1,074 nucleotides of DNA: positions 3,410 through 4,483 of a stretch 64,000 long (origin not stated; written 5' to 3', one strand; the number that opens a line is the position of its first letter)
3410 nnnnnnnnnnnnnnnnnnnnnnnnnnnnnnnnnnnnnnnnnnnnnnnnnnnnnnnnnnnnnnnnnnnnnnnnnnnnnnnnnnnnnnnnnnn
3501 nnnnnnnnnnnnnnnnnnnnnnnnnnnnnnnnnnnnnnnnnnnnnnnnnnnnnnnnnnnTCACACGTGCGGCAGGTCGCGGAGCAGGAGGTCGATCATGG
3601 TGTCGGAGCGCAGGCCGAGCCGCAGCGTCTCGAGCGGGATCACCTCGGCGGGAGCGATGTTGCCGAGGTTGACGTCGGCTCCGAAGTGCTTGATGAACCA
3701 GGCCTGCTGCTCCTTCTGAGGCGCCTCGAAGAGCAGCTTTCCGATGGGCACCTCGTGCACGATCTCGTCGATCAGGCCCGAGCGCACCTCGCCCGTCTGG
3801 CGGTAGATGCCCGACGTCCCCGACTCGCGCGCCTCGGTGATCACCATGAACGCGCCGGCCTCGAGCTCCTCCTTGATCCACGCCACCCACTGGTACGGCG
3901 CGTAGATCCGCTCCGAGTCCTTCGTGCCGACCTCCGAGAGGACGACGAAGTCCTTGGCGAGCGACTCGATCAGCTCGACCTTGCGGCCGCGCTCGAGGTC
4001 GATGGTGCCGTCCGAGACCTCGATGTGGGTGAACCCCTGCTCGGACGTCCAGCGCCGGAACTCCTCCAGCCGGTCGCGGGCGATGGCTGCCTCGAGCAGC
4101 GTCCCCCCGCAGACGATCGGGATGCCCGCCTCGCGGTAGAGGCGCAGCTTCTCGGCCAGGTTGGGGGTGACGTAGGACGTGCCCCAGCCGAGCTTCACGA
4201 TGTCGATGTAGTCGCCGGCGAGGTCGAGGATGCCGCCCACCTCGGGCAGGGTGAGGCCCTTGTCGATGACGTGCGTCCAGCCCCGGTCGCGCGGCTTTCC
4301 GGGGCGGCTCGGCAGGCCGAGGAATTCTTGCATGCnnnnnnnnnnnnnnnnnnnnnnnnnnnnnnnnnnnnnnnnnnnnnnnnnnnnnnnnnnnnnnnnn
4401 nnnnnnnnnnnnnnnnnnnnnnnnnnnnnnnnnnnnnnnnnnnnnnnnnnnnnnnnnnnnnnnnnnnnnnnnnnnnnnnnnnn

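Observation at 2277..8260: ComA operon without comB/C/DE but with fumarase-like and fumarate-reductase-like enzymes: possible sulfolactate/sulfoacrylate/sulfopropanoate pathway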

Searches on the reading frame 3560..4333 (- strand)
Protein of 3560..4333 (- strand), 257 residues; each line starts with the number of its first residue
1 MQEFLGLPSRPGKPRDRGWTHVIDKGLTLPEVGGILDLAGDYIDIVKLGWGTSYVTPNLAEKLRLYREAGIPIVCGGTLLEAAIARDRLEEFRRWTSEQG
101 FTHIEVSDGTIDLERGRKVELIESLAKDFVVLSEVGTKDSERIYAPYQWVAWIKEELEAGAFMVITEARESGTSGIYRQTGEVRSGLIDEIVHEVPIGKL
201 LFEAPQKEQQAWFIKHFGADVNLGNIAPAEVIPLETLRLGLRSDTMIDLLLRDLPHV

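Call 3: search_protein_families(library=pfam, proteins=[window:3560-4333:-], max_evalue=0.01)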
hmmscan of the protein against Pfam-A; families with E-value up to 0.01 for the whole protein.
window:3560-4333:- (257 aa): 1 family
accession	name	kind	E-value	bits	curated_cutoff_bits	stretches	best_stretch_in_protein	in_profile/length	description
PF02679.21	ComA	-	7.9e-89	297.7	25.2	1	9-244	2-243/243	(2R)-phospho-3-sulfolactate synthase (ComA)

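Call 4: search_protein_families(library=ncbifam, proteins=[window:3560-4333:-], max_evalue=0.01)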
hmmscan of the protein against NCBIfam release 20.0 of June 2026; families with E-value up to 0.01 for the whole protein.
window:3560-4333:- (257 aa): 1 family
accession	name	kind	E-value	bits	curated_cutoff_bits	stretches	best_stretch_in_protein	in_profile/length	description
TIGR03849.2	arch_ComA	equivalog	1.2e-77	260.6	280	1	13-246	2-240/241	phosphosulfolactate synthase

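Call 6: find_homologous_proteins(query=window:3560-4333:-, max_evalue=1e-10)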
Query window:3560-4333:- (257 aa): 8000 proteins with E <= 1e-10 among 8000 candidates; the best 120 are listed.
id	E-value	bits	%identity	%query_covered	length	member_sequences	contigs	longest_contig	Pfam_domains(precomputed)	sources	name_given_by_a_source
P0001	1.6e-165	567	98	100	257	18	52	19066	PF02679.22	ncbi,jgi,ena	jgi:phosphosulfolactate synthase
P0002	6.1e-158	542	94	100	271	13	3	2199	PF02679.22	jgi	jgi:phosphosulfolactate synthase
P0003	7.7e-156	536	93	100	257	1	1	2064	PF02679.22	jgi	-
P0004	1.3e-153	528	91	100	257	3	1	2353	PF02679.22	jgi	jgi:phosphosulfolactate synthase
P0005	4.3e-148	510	88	100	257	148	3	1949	PF02679.22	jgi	jgi:phosphosulfolactate synthase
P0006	2.1e-138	478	-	-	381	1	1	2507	PF02679.22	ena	-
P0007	5.5e-138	477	82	100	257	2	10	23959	PF02679.22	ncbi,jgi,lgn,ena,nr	ncbi:MAG TPA: phosphosulfolactate synthase [Gaiellales bacterium]|jgi:phosphosulfolactate synthase|n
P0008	1.1e-134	466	81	100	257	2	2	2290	PF02679.22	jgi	jgi:phosphosulfolactate synthase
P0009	4.3e-133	461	79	99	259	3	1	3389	PF02679.22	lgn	-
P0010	6.4e-133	460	79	99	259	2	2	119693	PF02679.22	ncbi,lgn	-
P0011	5.4e-132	457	78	99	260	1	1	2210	PF02679.22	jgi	jgi:phosphosulfolactate synthase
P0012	2.8e-131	455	76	99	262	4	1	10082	PF02679.22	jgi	jgi:phosphosulfolactate synthase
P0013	1.5e-130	453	76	99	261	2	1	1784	PF02679.22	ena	-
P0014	1.7e-130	453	77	99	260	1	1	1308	PF02679.22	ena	-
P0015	2.2e-130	452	77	99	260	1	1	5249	PF02679.22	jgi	jgi:phosphosulfolactate synthase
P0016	3.5e-130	451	78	99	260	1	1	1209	PF02679.22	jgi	jgi:phosphosulfolactate synthase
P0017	3.9e-130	451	76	99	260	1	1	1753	PF02679.22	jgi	jgi:phosphosulfolactate synthase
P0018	7.6e-130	450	77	99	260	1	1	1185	PF02679.22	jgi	jgi:phosphosulfolactate synthase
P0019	8.7e-130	450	77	99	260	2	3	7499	PF02679.22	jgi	jgi:phosphosulfolactate synthase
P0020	1.4e-129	450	77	99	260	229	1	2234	PF02679.22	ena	-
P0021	4.4e-129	448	76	99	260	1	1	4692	PF02679.22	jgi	jgi:phosphosulfolactate synthase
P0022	8.3e-129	447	76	99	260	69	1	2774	PF02679.22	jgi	-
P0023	8.3e-129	447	76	99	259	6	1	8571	PF02679.22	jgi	jgi:phosphosulfolactate synthase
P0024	1.7e-128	446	77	99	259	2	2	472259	PF02679.22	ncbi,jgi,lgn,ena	jgi:phosphosulfolactate synthase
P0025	1.8e-128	446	75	99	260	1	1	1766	PF02679.22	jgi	-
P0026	2.2e-128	446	76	99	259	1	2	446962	PF02679.22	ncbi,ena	-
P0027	4.9e-128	444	76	99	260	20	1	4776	PF02679.22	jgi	jgi:phosphosulfolactate synthase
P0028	1.1e-127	443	75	99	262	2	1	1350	PF02679.22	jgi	jgi:phosphosulfolactate synthase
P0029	1.3e-127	443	75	99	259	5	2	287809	PF02679.22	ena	-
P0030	1.5e-127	443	76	99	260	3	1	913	PF02679.22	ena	-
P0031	2.1e-127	442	76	99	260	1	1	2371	PF02679.22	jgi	jgi:phosphosulfolactate synthase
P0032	3.8e-127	442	75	99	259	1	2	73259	PF02679.22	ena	-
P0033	4.7e-127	441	75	99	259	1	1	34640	PF02679.22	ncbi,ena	-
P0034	4.9e-127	441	75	99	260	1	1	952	PF02679.22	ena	-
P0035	6.3e-127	441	75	99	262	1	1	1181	PF02679.22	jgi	jgi:phosphosulfolactate synthase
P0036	7.6e-127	441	76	99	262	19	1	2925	PF02679.22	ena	-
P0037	1.0e-126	440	75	99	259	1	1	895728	PF02679.22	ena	-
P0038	1.7e-126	439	75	99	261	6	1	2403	PF02679.22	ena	-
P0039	2.0e-126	439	75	99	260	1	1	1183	PF02679.22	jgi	-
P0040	4.3e-126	438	75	99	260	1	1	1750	PF02679.22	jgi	-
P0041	4.9e-126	438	75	99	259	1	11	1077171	PF02679.22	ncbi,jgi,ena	jgi:phosphosulfolactate synthase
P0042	5.9e-126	438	74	99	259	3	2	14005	PF02679.22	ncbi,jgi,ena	jgi:phosphosulfolactate synthase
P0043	6.3e-126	438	75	99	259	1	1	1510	PF02679.22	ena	-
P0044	6.7e-126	437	75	99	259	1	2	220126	PF02679.22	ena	-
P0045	6.8e-126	437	75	99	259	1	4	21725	PF02679.22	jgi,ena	-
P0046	7.4e-126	437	75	99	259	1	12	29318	PF02679.22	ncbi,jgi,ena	jgi:phosphosulfolactate synthase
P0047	7.6e-126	437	75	99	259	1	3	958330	PF02679.22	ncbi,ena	-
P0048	9.3e-126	437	74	99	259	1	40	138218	PF02679.22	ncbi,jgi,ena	jgi:phosphosulfolactate synthase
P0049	1.0e-125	437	75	99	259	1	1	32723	PF02679.22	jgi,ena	-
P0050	1.1e-125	437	75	99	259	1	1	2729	PF02679.22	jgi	jgi:phosphosulfolactate synthase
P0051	1.2e-125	437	74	99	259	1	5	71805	PF02679.22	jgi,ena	-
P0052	1.2e-125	437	74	99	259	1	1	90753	PF02679.22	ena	-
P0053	1.3e-125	436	75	99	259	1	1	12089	PF02679.22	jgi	jgi:phosphosulfolactate synthase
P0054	1.4e-125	436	75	99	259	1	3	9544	PF02679.22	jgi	jgi:phosphosulfolactate synthase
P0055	1.4e-125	436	74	99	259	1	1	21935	PF02679.22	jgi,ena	jgi:phosphosulfolactate synthase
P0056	1.4e-125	436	74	99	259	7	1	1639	PF02679.22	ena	-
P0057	1.6e-125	436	74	99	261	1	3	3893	PF02679.22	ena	-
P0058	1.6e-125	436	74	99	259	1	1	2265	PF02679.22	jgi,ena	-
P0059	1.7e-125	436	74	99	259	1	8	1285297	PF02679.22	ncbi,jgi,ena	ncbi:MAG: phosphosulfolactate synthase [Gaiellales bacterium]|jgi:phosphosulfolactate synthase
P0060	1.7e-125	436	74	99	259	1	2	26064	PF02679.22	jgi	jgi:phosphosulfolactate synthase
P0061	1.7e-125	436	74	99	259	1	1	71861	PF02679.22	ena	-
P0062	1.9e-125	436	74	99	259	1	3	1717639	PF02679.22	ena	-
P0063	2.1e-125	436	75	99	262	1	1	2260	PF02679.22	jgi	jgi:phosphosulfolactate synthase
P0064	2.4e-125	436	74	99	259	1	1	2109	PF02679.22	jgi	jgi:phosphosulfolactate synthase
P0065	2.5e-125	436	74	99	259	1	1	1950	PF02679.22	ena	-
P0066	2.5e-125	436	75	99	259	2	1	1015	PF02679.22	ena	-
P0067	2.7e-125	435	74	99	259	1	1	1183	PF02679.22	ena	-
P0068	2.8e-125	435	74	99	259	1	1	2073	PF02679.22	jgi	jgi:phosphosulfolactate synthase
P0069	2.8e-125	435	75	99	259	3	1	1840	PF02679.22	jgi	-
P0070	3.6e-125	435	74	99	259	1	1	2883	PF02679.22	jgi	jgi:phosphosulfolactate synthase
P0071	3.7e-125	435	74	99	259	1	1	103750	PF02679.22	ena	-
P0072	5.7e-125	434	73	99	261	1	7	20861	PF02679.22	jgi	jgi:phosphosulfolactate synthase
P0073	7.0e-125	434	74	99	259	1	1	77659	PF02679.22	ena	-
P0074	9.3e-125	434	74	98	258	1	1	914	PF02679.22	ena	-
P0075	9.6e-125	434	74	99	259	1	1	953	PF02679.22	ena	-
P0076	1.0e-124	434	73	99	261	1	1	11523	PF02679.22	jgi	jgi:phosphosulfolactate synthase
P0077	1.1e-124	433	74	99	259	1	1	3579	PF02679.22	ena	-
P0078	1.6e-124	433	74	99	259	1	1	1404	PF02679.22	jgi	-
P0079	2.5e-124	432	73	99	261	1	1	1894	PF02679.22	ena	-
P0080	2.6e-124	432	73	99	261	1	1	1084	PF02679.22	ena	-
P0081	6.5e-124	431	75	98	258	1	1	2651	PF02679.22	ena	-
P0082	9.5e-124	430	74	99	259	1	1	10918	PF02679.22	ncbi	-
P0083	1.4e-123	430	73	99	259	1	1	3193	PF02679.22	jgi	jgi:phosphosulfolactate synthase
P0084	1.5e-123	430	73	99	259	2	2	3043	PF02679.22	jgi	jgi:phosphosulfolactate synthase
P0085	1.6e-123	430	73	99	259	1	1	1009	PF02679.22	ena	-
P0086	2.0e-123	429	73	99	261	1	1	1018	PF02679.22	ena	-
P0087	2.7e-123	429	74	99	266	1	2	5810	PF02679.22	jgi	jgi:phosphosulfolactate synthase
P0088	3.3e-123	429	73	99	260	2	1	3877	PF02679.22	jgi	jgi:phosphosulfolactate synthase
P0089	5.7e-123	428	73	99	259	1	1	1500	PF02679.22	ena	-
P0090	6.1e-123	428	73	98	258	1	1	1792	PF02679.22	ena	-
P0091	6.7e-123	428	73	99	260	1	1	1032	PF02679.22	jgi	-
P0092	6.8e-123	428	73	99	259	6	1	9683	PF02679.22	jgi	jgi:phosphosulfolactate synthase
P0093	8.9e-123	427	73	99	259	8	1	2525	PF02679.22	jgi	-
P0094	1.0e-122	427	74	99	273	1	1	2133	PF02679.22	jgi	jgi:phosphosulfolactate synthase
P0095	1.0e-122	427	74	99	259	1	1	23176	PF02679.22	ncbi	-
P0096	1.3e-122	427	73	99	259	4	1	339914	PF02679.22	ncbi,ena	-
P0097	1.5e-122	426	75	98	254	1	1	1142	PF02679.22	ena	-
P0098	1.8e-122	426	73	99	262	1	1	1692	PF02679.22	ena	-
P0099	2.0e-122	426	72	98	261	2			PF02679.22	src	-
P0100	3.4e-122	425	73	99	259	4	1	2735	PF02679.22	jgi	jgi:phosphosulfolactate synthase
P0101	7.0e-122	424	72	99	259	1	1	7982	PF02679.22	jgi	jgi:phosphosulfolactate synthase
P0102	7.5e-122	424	73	99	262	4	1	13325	PF02679.22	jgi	jgi:phosphosulfolactate synthase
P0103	9.1e-122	424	73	99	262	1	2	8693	PF02679.22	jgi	jgi:phosphosulfolactate synthase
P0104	1.2e-121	423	72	99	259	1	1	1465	PF02679.22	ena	-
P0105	1.7e-121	423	71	99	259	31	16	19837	PF02679.22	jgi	jgi:phosphosulfolactate synthase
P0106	4.4e-121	422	72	99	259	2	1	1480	PF02679.22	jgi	jgi:phosphosulfolactate synthase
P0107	5.0e-121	421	71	99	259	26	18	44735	PF02679.22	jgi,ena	jgi:phosphosulfolactate synthase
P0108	7.0e-121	421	72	99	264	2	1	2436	PF02679.22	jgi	jgi:phosphosulfolactate synthase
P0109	8.8e-121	421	73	99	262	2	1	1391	PF02679.22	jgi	jgi:phosphosulfolactate synthase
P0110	1.4e-120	420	72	99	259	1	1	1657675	PF02679.22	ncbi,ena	-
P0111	1.8e-120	420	71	99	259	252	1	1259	PF02679.22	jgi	jgi:phosphosulfolactate synthase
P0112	1.8e-120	420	72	99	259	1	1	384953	PF02679.22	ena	-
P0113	6.1e-120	418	72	98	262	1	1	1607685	PF02679.22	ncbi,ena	-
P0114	6.1e-120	418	72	98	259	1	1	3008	PF02679.22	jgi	jgi:phosphosulfolactate synthase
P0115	9.3e-119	414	71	99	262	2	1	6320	PF02679.22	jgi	jgi:phosphosulfolactate synthase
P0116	9.3e-119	414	72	99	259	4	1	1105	PF02679.22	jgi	jgi:phosphosulfolactate synthase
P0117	1.3e-118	414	73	99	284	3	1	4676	PF02679.22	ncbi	-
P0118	1.8e-118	413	70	99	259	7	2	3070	PF02679.22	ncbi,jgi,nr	ncbi:MAG: phosphosulfolactate synthase [Gaiellales bacterium]|jgi:phosphosulfolactate synthase|nr:ph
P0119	3.9e-117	409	69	100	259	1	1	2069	PF02679.22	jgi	-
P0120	9.5e-117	407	71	98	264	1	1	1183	PF02679.22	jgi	-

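Call 7: find_encoding_contigs(protein=P0010, flank=10000, max_places=2)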
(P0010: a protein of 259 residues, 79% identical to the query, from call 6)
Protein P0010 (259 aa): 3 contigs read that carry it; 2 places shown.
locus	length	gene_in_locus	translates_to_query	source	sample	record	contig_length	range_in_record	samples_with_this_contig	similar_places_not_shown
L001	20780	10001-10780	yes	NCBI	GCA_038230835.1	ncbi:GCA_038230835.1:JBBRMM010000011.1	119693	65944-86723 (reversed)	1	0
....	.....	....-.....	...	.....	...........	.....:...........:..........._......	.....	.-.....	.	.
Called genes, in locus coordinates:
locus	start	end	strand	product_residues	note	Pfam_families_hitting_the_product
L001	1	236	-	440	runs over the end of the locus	PF01565:FAD_binding_4, PF09265:Cytokin-bind (weak)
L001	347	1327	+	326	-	PF04542:Sigma70_r2, PF08281:Sigma70_r4_2, PF04545:Sigma70_r4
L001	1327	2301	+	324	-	-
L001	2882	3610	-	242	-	PF00483:NTP_transferase, PF12804:NTP_transf_3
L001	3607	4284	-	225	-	PF01370:Epimerase, PF02719:Polysacc_synt_2 (faint), PF04321:RmlD_sub_bind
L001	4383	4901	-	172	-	PF00908:dTDP_sugar_isom, PF14667:Polysacc_synt_C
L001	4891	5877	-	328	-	PF01073:3Beta_HSD, PF01370:Epimerase, PF02719:Polysacc_synt_2, PF04321:RmlD_sub_bind, PF13460:NAD_binding_10, PF16363:GDP_Man_Dehyd, PF07993:NAD_binding_4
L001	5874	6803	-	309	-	PF00535:Glycos_transf_2, PF13641:Glyco_tranf_2_3, PF13506:Glyco_transf_21 (weak), PF13632:Glyco_trans_2_3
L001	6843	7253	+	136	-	PF11969:DcpS_C, PF01230:HIT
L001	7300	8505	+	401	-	PF00890:FAD_binding_2, PF01134:GIDA (faint), PF01266:DAO, PF03486:HI0933_like, PF07992:Pyr_redox_2 (weak), PF12831:FAD_oxidored (faint)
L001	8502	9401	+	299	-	PF05681:Fumerase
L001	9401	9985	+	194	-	PF05683:Fumerase_C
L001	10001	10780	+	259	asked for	PF02679:ComA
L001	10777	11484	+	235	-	PF01507:PAPS_reduct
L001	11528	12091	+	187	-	PF01583:APS_kinase, PF13671:AAA_33 (faint)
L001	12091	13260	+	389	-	PF14306:PUA_2, PF01747:ATP-sulfurylase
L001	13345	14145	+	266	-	PF01925:TauE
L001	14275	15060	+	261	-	PF01925:TauE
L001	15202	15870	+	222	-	PF13860:FlgD_ig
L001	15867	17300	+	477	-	PF04932:Wzy_C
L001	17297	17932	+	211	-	PF02585:PIG-L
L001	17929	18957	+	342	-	PF21360:PylC-like_N (weak), PF15632:ATPgrasp_Ter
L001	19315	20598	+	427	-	PF13439:Glyco_transf_4, PF13579:Glyco_trans_4_4, PF13692:Glyco_trans_1_4 (weak)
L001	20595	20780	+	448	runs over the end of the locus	PF04932:Wzy_C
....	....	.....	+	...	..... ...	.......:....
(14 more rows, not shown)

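Call 8: find_encoding_contigs(protein=P0110, flank=10000, max_places=2)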
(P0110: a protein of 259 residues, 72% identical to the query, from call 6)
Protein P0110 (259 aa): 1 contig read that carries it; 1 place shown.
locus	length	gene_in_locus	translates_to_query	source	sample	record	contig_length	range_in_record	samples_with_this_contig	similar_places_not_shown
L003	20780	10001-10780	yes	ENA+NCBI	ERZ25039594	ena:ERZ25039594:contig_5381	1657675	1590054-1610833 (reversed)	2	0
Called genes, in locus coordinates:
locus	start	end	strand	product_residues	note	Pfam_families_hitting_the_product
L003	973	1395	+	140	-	PF03711:OKR_DC_1_C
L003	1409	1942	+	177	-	PF04542:Sigma70_r2, PF13384:HTH_23 (faint), PF08281:Sigma70_r4_2, PF04545:Sigma70_r4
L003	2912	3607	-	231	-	PF13632:Glyco_trans_2_3 (weak), PF13641:Glyco_tranf_2_3 (weak)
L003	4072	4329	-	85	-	-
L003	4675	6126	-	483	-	PF00795:CN_hydrolase, PF01073:3Beta_HSD, PF01370:Epimerase, PF02719:Polysacc_synt_2 (weak), PF05368:NmrA (weak), PF16363:GDP_Man_Dehyd, PF13460:NAD_binding_10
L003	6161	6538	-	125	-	PF01850:PIN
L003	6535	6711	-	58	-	-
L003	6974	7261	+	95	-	PF01230:HIT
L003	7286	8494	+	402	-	PF00890:FAD_binding_2, PF01266:DAO, PF03486:HI0933_like (weak), PF07992:Pyr_redox_2 (faint)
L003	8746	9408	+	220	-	PF05681:Fumerase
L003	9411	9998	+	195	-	PF05683:Fumerase_C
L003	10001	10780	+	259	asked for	PF02679:ComA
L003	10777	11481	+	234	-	PF01507:PAPS_reduct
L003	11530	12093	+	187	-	PF01583:APS_kinase, PF13671:AAA_33 (weak)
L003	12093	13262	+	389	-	PF14306:PUA_2, PF01747:ATP-sulfurylase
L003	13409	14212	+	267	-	PF01925:TauE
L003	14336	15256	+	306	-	PF01925:TauE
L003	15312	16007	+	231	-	PF13860:FlgD_ig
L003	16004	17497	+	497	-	PF04932:Wzy_C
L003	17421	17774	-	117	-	PF01035:DNA_binding_1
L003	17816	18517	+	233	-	-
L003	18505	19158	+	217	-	PF04932:Wzy_C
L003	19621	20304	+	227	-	-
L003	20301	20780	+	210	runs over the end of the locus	PF02397:Bac_transf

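Call 20: search_protein_representatives(protein=window:3560-4333:-)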
Query: 257 residues. Proteins with E-value up to 0.001 (for the whole library): 2028; up to 1e-10: 1196; up to 1e-30: 267. The best 150 are listed.
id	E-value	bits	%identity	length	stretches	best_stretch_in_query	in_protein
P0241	2.0e-109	381.8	65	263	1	4-255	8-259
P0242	1.4e-105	369.2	64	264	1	4-252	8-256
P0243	9.8e-77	274.6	59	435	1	4-201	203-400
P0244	3.0e-76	273.0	74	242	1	89-256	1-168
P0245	3.5e-75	269.5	69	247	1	23-196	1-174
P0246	3.3e-72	259.8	57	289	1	17-221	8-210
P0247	9.7e-72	258.2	50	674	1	3-247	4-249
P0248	1.8e-69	250.9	49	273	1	1-248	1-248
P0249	2.4e-69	250.4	51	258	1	3-247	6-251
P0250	9.3e-68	245.2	52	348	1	2-250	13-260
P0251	2.5e-67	243.8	59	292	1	2-210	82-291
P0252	1.8e-66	241.0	47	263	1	6-250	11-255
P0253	4.7e-66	239.6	50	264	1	5-249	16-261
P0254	9.4e-66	238.6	47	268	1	6-246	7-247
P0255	1.8e-65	237.7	49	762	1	12-246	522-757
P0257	2.9e-64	233.8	47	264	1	4-248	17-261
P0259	1.5e-63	231.4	48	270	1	3-246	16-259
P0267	8.9e-61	222.3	49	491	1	4-250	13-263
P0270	2.4e-59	217.7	47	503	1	5-247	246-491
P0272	1.2e-58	215.3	49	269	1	5-247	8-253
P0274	1.5e-57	211.8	48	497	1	4-248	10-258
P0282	5.0e-55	203.5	47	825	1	4-246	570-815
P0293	1.7e-53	198.5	46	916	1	5-247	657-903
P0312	1.2e-49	185.8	45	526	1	4-248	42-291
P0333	3.1e-46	174.7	42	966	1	6-246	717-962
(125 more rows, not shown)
